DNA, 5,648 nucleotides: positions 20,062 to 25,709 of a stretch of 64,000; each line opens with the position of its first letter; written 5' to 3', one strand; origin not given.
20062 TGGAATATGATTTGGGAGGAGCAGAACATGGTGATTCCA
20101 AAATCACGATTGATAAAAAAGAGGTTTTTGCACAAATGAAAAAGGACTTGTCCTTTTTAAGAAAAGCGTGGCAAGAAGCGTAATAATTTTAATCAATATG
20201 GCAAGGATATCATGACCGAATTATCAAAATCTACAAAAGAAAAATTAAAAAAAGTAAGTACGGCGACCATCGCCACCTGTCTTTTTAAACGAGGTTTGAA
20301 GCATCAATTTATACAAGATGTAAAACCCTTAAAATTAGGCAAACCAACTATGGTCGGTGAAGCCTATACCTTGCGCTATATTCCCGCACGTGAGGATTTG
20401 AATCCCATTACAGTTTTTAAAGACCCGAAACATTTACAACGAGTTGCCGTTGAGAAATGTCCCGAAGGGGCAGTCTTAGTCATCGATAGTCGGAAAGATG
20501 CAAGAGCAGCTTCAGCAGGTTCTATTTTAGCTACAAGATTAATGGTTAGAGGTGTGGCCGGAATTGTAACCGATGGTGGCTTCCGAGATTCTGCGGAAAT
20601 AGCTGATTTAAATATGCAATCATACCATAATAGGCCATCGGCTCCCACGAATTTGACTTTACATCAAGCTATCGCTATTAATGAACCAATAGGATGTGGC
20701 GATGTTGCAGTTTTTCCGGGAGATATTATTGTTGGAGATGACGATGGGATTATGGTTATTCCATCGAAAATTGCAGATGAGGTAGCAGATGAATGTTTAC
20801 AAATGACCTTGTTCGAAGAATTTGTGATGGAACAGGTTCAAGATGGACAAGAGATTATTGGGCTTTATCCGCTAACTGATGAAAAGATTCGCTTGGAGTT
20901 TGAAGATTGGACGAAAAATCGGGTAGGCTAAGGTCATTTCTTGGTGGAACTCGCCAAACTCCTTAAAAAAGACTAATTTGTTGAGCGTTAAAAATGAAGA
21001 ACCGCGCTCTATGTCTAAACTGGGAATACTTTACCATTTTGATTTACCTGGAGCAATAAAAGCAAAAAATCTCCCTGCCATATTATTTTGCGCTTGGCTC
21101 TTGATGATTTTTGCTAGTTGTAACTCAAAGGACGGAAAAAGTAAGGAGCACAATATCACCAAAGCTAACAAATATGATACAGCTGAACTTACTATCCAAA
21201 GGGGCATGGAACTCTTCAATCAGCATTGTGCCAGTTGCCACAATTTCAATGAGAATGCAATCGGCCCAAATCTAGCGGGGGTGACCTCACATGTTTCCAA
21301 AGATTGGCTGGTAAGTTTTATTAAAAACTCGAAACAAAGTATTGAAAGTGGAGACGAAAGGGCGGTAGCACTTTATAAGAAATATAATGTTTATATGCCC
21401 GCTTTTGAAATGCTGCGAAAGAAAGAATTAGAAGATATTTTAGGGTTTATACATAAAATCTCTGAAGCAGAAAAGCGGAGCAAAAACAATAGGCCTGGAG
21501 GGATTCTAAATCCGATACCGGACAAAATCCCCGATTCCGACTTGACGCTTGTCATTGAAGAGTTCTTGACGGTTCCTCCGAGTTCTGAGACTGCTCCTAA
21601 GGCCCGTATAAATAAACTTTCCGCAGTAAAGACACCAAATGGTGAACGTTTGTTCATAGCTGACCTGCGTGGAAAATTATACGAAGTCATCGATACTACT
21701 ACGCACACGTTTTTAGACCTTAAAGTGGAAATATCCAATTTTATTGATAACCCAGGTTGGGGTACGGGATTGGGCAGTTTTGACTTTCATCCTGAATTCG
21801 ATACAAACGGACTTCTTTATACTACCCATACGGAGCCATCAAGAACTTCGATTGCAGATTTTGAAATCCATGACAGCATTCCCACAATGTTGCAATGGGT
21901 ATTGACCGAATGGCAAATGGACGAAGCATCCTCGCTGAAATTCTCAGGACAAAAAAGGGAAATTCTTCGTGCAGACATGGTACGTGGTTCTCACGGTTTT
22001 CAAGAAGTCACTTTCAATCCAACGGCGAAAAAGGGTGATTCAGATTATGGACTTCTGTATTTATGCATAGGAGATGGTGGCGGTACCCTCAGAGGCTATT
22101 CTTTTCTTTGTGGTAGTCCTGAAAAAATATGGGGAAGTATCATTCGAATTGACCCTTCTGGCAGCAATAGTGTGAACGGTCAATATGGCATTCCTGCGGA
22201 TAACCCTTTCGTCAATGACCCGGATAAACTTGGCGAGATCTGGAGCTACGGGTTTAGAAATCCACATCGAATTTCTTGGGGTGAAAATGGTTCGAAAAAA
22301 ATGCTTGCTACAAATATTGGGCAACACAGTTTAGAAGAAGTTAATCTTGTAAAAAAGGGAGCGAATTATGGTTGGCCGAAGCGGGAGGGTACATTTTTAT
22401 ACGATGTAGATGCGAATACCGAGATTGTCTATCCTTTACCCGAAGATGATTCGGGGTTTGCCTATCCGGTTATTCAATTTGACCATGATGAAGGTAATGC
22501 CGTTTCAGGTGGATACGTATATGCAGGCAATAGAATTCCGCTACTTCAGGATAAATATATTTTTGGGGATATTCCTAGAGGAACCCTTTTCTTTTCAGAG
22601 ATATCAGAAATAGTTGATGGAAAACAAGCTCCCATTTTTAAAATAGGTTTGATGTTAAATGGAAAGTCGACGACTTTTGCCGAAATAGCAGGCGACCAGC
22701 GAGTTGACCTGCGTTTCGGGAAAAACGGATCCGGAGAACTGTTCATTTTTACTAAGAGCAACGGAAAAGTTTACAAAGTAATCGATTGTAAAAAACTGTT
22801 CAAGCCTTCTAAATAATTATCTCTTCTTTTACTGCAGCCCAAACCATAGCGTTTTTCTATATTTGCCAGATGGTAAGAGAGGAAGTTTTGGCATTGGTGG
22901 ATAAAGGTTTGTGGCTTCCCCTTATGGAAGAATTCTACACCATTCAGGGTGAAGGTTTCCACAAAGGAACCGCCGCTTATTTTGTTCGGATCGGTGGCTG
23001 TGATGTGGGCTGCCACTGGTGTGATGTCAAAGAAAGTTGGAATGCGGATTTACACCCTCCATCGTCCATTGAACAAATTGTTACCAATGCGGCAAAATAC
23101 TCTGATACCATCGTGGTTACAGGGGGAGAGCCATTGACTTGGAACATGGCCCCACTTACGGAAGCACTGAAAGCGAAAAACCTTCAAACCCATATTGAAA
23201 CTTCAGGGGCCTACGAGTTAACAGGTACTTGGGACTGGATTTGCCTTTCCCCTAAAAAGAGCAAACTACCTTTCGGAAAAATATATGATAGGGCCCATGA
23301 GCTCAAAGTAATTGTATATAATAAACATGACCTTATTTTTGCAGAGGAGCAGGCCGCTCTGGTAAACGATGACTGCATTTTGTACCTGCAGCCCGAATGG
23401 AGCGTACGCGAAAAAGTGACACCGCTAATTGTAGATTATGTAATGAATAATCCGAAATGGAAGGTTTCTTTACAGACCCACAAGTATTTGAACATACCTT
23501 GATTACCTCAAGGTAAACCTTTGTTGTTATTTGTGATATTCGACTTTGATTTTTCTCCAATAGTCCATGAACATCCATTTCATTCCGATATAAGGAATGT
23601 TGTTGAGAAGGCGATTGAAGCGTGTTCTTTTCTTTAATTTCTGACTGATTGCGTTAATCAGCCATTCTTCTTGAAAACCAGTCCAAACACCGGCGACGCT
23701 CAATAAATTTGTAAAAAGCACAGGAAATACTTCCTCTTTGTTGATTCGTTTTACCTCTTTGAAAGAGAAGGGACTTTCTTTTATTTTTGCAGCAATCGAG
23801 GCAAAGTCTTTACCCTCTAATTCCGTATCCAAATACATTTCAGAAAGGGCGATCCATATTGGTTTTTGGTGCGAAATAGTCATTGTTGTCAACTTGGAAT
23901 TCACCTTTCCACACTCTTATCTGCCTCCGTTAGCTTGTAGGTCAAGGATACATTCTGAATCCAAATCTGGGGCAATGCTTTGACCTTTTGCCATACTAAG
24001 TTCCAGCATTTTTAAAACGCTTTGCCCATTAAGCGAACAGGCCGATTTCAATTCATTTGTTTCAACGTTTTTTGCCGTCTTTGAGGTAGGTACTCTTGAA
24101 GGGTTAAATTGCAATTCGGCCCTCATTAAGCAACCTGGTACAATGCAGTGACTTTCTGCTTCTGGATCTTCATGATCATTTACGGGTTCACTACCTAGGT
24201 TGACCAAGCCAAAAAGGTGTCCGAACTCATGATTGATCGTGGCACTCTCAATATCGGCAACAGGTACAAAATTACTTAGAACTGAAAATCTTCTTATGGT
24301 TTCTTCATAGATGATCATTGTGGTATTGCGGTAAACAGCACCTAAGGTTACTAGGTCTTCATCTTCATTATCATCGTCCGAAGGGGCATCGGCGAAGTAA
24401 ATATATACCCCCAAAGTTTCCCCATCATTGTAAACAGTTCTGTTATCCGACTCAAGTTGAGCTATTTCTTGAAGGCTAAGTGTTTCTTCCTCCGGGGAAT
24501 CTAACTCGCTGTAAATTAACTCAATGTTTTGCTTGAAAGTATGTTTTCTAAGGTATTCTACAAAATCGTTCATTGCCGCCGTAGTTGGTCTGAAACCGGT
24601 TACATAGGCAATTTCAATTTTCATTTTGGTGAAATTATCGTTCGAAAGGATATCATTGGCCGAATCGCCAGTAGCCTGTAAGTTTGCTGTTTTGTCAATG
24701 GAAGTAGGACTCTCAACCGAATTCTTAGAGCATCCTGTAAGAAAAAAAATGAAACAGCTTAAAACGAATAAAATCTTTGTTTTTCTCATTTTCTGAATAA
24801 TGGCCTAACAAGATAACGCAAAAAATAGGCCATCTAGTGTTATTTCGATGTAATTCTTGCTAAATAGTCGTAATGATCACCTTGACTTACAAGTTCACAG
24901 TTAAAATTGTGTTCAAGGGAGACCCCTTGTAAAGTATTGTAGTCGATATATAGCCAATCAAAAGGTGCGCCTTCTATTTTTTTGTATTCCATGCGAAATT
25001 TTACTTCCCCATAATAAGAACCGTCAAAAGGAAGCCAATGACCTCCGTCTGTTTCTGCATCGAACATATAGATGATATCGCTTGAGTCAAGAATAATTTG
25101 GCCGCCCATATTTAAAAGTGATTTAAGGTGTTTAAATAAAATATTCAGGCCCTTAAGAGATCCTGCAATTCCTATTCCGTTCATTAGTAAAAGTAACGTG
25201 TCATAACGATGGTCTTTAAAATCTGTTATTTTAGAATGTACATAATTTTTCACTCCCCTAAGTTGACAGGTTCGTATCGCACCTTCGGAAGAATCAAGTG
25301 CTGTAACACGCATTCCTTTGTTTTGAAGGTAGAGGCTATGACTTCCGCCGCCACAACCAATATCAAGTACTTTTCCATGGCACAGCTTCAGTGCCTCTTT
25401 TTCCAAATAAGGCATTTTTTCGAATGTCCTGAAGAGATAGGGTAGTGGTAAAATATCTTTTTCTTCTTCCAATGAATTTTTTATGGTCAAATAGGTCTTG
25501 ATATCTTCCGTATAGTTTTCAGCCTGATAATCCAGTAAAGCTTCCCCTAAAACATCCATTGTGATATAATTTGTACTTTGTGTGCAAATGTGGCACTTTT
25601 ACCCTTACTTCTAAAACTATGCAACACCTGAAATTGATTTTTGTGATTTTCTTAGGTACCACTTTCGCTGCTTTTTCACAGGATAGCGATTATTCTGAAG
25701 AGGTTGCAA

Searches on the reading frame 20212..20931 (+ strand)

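Call 9: search_protein_families(library=pfam, proteins=[window:20212-20931:+])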
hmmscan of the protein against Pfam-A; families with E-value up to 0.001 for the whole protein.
window:20212-20931:+ (239 aa): 1 family
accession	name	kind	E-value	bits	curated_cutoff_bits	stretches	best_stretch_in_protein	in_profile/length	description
PF03737.21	RraA-like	-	2.6e-31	109.3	24.5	1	17-182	1-152/152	Aldolase/RraA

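Call 44: search_protein_families(library=ncbifam, proteins=[window:20212-20931:+])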
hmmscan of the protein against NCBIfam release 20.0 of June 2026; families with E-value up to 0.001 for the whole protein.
window:20212-20931:+ (239 aa): 10 families
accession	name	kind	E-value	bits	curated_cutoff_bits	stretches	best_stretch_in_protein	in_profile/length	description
NF006093.0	PRK08245.1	subfamily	2.9e-102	341.1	208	1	2-237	4-238/240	hypothetical protein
NF009399.0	PRK12764.1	equivalog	4.7e-62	210.6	444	1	3-236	267-496/501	fumarylacetoacetate hydrolase family protein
NF006731.0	PRK09262.1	equivalog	2.6e-26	92.6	179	1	8-222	20-217/229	4-carboxy-4-hydroxy-2-oxoadipate aldolase/oxaloacetate decarboxylase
NF004850.0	PRK06201.1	subfamily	1.4e-24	86.9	231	1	5-213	16-207/222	hypothetical protein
NF005442.0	PRK07028.1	equivalog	2.9e-24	85.4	593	1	6-216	227-418/430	bifunctional hexulose-6-phosphate synthase/ribonuclease regulator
TIGR02798.1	ligK_PcmE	equivalog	9.9e-21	74.3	304.5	1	9-221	15-210/222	4-carboxy-4-hydroxy-2-oxoadipate aldolase/oxaloacetate decarboxylase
NF006875.0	PRK09372.1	equivalog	2.6e-13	50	136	1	66-187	39-158/161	ribonuclease E activity regulator RraA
TIGR01935.1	NOT-MenG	subfamily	2.9e-10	40.2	123.8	1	66-182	35-149/150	RraA family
NF009134.0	PRK12487.1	equivalog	5.3e-09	36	196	1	67-185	40-156/161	putative 4-hydroxy-4-methyl-2-oxoglutarate aldolase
TIGR02998.1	RraA_entero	equivalog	0.00039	20.5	241.25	1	75-184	47-155/161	ribonuclease E activity regulator RraA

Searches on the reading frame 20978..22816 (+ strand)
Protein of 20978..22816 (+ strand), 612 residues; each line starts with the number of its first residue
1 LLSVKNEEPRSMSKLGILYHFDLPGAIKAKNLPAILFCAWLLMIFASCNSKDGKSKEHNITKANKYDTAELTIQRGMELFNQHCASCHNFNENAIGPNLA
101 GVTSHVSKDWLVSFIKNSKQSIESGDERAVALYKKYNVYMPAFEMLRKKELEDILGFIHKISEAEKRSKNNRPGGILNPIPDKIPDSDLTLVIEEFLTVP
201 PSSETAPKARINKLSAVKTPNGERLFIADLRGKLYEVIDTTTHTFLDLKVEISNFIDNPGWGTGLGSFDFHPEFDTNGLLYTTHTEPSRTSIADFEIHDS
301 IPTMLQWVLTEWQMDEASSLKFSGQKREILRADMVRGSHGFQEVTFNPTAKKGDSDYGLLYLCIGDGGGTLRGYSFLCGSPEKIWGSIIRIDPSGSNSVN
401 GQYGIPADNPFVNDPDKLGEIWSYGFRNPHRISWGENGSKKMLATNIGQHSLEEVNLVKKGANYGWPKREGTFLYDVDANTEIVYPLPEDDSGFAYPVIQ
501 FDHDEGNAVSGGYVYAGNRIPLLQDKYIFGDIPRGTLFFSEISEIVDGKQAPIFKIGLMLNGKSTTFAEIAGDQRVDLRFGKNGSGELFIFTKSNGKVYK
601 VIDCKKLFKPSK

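Call 9: search_protein_families(library=pfam, proteins=[window:20978-22816:+])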
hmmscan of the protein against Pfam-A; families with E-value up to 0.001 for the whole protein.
window:20978-22816:+ (612 aa): 3 families
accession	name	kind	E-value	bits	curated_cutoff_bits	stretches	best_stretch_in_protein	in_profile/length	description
PF07995.17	GSDH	-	7.4e-28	98.2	25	1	223-543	13-289/332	Glucose / Sorbosone dehydrogenase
PF00034.26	Cytochrom_C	-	1.5e-10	42.7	21.3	1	74-160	2-88/90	Cytochrome c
PF13442.11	Cytochrome_CBB3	-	6.6e-08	33.2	27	1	73-121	3-47/68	Cytochrome C oxidase, cbb3-type, subunit III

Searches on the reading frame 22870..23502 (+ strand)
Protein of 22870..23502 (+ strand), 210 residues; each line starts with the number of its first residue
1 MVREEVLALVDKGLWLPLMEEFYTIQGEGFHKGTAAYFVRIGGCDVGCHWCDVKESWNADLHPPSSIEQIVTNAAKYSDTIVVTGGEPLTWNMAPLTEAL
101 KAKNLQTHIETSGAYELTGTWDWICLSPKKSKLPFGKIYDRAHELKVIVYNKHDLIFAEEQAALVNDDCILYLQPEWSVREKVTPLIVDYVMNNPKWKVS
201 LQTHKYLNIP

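Call 9: search_protein_families(library=pfam, proteins=[window:22870-23502:+])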
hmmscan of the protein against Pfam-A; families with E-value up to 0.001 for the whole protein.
window:22870-23502:+ (210 aa): 2 families
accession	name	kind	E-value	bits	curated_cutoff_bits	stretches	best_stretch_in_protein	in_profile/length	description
PF04055.27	Radical_SAM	-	6.2e-09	36.7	29.5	1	41-113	4-86/166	Radical SAM superfamily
PF13353.11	Fer4_12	-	1.8e-05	25.5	22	1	26-105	2-82/137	4Fe-4S single cluster domain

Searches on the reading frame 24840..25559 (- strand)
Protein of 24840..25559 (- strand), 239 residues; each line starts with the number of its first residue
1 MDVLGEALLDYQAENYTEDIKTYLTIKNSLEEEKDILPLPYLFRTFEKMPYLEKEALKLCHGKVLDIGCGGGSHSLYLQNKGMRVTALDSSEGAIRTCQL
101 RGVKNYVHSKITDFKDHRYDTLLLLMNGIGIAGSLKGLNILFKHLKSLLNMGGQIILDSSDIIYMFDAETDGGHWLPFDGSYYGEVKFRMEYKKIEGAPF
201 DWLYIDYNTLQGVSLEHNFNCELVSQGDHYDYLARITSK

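Call 9: search_protein_families(library=pfam, proteins=[window:24840-25559:-])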
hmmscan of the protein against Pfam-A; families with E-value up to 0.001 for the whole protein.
window:24840-25559:- (239 aa): 8 families
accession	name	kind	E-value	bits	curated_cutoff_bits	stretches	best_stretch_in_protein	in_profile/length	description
PF08241.18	Methyltransf_11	-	2.2e-08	35.1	21.2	1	65-125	1-67/95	Methyltransferase domain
PF13649.12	Methyltransf_25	-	3.5e-08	34.5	27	1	64-153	1-97/97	Methyltransferase domain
PF03848.20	TehB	-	2.3e-07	30.9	20.4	1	60-99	30-69/193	Tellurite resistance protein TehB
PF13489.12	Methyltransf_23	-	3.7e-06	27.2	27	1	61-160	23-119/164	Methyltransferase domain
PF07021.18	MetW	-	5.8e-06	26.5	21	1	62-124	15-81/193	Methionine biosynthesis protein MetW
PF08242.18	Methyltransf_12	-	4.8e-05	24.4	30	1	65-154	1-97/98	Methyltransferase domain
PF05175.20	MTS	-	0.00021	21.4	23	1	60-109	31-82/170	Methyltransferase small domain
PF13847.12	Methyltransf_31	-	0.00033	20.8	27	1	62-121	5-77/145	Methyltransferase domain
